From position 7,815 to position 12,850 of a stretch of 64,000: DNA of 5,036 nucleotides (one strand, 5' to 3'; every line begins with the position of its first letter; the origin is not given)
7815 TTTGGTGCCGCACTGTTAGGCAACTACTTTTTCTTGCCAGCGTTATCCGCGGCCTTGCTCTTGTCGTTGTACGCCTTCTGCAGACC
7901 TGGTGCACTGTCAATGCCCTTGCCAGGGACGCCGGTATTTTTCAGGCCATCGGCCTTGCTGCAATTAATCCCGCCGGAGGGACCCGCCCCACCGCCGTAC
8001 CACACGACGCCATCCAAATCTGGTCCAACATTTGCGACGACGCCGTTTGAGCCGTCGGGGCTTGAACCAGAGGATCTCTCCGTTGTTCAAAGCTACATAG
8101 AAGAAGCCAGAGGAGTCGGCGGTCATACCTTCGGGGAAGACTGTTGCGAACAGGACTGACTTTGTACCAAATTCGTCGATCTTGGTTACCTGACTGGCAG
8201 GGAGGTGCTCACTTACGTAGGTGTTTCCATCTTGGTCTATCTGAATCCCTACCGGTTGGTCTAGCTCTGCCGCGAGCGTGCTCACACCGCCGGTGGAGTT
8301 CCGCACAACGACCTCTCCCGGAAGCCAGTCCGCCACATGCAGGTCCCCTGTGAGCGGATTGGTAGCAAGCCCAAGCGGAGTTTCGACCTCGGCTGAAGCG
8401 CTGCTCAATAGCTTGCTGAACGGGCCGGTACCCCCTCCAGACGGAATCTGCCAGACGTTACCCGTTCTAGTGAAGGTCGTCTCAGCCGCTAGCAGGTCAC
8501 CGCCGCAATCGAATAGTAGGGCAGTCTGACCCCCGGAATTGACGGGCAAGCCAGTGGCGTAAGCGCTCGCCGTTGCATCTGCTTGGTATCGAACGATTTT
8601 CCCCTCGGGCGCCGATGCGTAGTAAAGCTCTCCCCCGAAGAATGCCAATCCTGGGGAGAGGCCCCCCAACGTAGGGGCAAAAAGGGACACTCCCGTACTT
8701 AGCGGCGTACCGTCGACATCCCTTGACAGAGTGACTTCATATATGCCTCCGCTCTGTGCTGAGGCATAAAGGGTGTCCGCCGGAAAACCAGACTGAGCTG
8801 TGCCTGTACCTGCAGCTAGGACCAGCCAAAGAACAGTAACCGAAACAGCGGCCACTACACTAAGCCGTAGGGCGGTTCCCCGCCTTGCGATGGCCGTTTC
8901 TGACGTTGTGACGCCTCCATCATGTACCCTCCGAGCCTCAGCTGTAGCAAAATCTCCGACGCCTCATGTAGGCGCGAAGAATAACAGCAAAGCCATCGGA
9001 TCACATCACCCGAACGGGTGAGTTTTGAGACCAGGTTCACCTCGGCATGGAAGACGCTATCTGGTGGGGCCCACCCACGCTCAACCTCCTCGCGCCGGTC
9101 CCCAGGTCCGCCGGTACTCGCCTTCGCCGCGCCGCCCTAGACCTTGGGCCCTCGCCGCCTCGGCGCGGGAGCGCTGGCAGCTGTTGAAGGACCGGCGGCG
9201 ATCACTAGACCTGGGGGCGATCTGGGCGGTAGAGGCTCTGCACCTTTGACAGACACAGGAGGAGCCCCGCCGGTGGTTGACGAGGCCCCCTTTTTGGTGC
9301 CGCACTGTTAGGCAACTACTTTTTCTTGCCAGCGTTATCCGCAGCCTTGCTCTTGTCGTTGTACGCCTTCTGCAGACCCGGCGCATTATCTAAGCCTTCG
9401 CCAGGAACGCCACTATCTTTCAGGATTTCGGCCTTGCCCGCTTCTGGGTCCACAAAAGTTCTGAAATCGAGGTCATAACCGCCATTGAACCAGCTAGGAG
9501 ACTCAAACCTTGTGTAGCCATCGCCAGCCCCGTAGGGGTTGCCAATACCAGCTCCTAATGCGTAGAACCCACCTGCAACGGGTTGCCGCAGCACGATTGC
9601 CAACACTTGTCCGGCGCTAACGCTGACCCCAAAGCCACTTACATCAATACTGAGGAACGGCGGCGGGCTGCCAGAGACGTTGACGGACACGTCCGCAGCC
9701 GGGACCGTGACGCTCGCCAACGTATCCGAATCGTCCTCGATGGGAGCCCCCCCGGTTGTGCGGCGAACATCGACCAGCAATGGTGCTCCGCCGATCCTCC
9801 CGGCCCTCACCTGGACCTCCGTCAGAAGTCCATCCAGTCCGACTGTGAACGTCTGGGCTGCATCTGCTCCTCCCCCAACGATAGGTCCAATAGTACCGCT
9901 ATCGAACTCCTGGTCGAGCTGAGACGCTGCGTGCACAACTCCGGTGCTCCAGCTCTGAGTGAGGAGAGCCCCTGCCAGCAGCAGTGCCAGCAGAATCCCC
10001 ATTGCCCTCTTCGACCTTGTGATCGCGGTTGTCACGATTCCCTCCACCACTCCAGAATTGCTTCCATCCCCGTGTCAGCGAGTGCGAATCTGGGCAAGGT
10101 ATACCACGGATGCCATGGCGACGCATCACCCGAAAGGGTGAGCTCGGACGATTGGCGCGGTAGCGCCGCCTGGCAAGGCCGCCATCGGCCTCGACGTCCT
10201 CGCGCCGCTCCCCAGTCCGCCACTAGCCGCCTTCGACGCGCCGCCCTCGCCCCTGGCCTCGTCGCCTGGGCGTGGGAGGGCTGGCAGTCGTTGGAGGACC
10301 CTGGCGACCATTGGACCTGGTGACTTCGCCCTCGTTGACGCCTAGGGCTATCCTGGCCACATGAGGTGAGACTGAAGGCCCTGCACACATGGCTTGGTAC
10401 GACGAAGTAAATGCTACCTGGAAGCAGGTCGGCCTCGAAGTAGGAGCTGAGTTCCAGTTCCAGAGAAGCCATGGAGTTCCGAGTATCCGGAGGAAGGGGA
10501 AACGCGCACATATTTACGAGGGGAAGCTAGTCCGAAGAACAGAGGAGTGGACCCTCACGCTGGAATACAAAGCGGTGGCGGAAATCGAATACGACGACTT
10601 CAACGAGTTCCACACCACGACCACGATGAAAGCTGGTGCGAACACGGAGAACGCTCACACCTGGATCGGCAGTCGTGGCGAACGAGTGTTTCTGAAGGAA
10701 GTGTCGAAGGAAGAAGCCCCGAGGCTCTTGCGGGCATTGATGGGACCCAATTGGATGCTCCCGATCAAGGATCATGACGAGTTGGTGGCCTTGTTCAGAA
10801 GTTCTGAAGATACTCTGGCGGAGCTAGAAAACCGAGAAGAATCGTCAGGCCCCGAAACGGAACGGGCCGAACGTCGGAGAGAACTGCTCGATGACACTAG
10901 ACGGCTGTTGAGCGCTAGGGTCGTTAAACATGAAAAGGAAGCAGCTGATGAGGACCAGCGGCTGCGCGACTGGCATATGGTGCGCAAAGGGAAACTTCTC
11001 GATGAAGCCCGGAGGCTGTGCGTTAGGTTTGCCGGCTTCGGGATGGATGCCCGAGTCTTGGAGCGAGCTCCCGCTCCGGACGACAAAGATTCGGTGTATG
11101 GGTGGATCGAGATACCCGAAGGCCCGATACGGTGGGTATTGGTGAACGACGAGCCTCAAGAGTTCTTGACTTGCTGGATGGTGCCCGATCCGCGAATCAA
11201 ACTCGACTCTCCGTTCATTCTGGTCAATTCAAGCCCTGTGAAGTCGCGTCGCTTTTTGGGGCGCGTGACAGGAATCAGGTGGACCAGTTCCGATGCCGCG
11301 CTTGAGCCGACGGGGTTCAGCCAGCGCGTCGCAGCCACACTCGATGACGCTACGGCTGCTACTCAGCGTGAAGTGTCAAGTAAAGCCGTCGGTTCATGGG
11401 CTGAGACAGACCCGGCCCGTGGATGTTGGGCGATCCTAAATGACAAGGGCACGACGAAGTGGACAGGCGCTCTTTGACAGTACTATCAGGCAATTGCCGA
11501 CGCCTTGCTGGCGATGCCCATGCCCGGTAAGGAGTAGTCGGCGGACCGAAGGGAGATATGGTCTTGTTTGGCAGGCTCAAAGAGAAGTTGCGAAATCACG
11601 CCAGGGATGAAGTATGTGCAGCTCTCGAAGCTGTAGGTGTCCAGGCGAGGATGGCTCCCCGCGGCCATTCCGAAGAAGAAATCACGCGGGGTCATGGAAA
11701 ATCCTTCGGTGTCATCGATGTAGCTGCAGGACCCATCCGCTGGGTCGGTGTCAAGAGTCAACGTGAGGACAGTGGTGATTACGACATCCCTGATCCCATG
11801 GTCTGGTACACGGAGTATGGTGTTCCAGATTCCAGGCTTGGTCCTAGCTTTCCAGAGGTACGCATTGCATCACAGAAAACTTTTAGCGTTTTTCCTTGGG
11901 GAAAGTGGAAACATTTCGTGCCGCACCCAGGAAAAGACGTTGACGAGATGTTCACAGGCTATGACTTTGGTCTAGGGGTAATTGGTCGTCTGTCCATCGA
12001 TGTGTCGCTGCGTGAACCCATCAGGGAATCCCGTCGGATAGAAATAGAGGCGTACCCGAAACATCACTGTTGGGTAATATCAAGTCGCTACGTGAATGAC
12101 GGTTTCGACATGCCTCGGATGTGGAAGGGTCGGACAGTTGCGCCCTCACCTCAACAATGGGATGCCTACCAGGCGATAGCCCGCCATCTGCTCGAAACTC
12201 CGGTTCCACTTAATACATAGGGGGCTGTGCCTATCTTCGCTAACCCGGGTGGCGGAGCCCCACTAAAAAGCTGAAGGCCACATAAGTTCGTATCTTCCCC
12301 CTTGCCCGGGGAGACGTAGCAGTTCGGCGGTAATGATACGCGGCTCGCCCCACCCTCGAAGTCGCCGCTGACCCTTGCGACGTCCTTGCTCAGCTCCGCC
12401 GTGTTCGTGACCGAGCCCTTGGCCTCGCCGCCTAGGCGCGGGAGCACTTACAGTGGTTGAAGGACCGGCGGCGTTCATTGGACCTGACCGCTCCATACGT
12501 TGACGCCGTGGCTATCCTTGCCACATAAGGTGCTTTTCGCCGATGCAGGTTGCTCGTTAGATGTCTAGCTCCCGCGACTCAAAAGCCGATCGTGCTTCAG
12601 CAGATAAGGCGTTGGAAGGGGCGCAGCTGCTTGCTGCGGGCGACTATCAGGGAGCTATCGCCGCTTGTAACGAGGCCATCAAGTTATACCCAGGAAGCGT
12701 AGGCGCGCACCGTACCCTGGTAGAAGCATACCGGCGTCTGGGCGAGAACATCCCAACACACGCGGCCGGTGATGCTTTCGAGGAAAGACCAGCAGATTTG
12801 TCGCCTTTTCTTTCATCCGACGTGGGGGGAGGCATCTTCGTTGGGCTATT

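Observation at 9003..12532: Three copies of a ~250 bp conserved GC-rich non-coding element (R1 9003-9255, R2 10111-10370, R3 12330-12532) in an island of uncharacterised genes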

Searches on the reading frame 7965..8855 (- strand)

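Call 14: search_protein_families(library=pfam, proteins=[window:7965-8855:-], max_evalue=0.01)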
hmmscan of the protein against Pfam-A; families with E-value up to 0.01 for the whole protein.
window:7965-8855:- (296 aa): 3 families
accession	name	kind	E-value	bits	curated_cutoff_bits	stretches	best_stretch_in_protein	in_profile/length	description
PF20067.5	SSL_N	-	2.5e-05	24.5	18.9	0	240-262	22-44/46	Strictosidine synthase-like, N-terminal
PF06739.17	SBBP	-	0.00037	20.8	20.5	0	236-255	10-29/38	Beta-propeller repeat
PF01436.27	NHL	-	0.0065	16.9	20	0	240-255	3-18/28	NHL repeat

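Call 85: search_protein_families(library=phrogs, proteins=[window:7965-8855:-], max_evalue=0.001)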
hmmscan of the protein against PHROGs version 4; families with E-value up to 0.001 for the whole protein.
window:7965-8855:- (296 aa): 0 families

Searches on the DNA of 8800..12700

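Call 41: search_rna_families(source=window, start=8800, end=12700, threshold=evalue, max_evalue=10)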
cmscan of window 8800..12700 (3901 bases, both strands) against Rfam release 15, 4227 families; matches with E-value up to 10: 1.
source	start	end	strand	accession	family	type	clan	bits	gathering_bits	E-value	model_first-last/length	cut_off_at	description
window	11373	11482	+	RF02681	Twister-sister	Gene; ribozyme;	-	16.8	34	6.2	1-81/81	no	Twister_sister_ribozyme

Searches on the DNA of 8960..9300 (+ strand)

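Call 22: search_dna_similar(query=window:8960-9300:+, collection=plasmids, mode=distant, max_evalue=0.001)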
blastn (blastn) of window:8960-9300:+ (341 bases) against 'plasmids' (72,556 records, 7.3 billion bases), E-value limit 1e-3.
No match.

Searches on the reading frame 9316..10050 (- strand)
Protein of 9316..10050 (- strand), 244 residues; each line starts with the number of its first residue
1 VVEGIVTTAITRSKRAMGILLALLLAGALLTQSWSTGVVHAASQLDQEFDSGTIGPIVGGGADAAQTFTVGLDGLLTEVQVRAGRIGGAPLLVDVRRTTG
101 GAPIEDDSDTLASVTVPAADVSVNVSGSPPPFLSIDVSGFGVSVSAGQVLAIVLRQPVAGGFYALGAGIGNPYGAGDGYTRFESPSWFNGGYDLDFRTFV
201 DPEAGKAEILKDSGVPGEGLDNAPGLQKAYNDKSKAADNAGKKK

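Call 14: search_protein_families(library=pfam, proteins=[window:9316-10050:-], max_evalue=0.01)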
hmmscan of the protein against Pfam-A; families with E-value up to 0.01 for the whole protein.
window:9316-10050:- (244 aa): 0 families

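Call 17: search_protein_families(library=ncbifam, proteins=[window:9316-10050:-], max_evalue=0.001)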
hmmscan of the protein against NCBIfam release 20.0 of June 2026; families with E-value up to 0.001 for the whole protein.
window:9316-10050:- (244 aa): 0 families

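Call 42: find_homologous_proteins(query=window:9316-10050:-)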
Query window:9316-10050:- (244 aa): 63 proteins with E <= 0.001 among 8000 candidates.
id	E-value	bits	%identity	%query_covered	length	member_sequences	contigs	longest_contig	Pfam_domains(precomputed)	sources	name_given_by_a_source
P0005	1.3e-141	488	100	93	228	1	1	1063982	-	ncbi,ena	-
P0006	1.9e-43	167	53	79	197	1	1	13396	-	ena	-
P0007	4.7e-30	123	51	72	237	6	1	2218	-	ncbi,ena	-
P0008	1.5e-29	121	49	72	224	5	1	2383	-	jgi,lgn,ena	-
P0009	9.1e-29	119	47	78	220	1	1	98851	-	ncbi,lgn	-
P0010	2.2e-27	114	46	72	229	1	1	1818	PF07589.17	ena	-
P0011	4.8e-25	106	46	78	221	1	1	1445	-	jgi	-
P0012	2.3e-24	104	46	72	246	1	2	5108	-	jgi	jgi:hypothetical protein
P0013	1.3e-22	98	45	66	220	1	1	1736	PF18203.7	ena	-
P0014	3.3e-22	97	44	72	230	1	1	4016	-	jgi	jgi:PEP-CTERM motif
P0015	9.3e-21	92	38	83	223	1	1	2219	-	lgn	-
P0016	6.4e-20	90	44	65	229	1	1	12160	-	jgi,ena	-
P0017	1.9e-19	88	39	69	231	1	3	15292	-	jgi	jgi:hypothetical protein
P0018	6.0e-19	86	42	64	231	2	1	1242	-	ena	-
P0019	1.2e-18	85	40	67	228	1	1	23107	-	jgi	-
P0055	2.4e-8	52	85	16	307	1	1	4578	-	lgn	-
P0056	8.6e-8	50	84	16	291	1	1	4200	PF13385.14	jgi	jgi:hypothetical protein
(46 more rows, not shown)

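Call 43: find_encoding_contigs(protein=P0055, flank=5000)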
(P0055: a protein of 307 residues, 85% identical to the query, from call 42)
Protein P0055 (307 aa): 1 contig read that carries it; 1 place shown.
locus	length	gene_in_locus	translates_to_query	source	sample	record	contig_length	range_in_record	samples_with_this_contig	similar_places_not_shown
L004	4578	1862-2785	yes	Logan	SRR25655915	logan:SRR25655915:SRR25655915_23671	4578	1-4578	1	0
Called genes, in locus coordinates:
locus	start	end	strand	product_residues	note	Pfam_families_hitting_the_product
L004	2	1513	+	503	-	?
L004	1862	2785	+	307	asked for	-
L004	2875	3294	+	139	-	PF04151:PPC (weak)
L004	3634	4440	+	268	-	PF00106:adh_short, PF08659:KR, PF13561:adh_short_C2, PF23441:SDR (weak)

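Call 44: find_encoding_contigs(protein=P0056, flank=5000)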
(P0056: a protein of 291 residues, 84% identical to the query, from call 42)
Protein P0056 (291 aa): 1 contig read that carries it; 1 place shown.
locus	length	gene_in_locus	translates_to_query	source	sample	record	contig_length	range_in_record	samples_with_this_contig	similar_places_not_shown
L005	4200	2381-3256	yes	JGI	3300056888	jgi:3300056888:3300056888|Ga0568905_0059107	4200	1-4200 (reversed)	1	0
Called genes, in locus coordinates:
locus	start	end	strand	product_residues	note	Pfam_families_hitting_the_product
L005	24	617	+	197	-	PF22381:Staph_reg_Sar_Rot (weak), PF01047:MarR, PF12802:MarR_2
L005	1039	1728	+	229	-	PF00072:Response_reg (weak), PF00486:Trans_reg_C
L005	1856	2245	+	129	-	PF00072:Response_reg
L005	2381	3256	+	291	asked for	PF13385:Laminin_G_3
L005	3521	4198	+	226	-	?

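Call 45: find_encoding_contigs(protein=P0006, flank=8000)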
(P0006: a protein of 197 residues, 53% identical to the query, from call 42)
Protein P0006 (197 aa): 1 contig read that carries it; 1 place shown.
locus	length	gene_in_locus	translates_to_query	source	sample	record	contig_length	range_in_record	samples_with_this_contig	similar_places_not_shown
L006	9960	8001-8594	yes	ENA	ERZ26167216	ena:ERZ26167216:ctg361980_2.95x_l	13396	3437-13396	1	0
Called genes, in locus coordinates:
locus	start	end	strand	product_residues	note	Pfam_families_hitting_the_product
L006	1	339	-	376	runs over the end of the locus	PF00296:Bac_luciferase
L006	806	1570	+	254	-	PF03328:HpcH_HpaI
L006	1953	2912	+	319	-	PF01073:3Beta_HSD, PF01370:Epimerase, PF02719:Polysacc_synt_2, PF04321:RmlD_sub_bind, PF07993:NAD_binding_4, PF08659:KR (faint), PF13460:NAD_binding_10, PF16363:GDP_Man_Dehyd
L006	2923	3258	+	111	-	-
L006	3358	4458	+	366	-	PF04909:Amidohydro_2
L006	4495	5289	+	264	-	PF00378:ECH_1, PF16113:ECH_2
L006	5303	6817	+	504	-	PF04909:Amidohydro_2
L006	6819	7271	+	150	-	PF00903:Glyoxalase, PF13669:Glyoxalase_4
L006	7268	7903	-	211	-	PF00724:Oxidored_FMN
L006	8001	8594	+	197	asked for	-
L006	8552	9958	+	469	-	?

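Call 85: search_protein_families(library=phrogs, proteins=[window:9316-10035:-], max_evalue=0.001)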
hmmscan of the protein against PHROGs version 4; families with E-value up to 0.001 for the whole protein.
window:9316-10035:- (239 aa): 0 families

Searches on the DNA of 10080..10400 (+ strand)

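Call 23: search_dna_similar(query=window:10080-10400:+, collection=phages, mode=distant, max_evalue=0.001)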
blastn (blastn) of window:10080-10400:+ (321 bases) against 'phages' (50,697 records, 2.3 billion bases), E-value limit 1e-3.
No match.
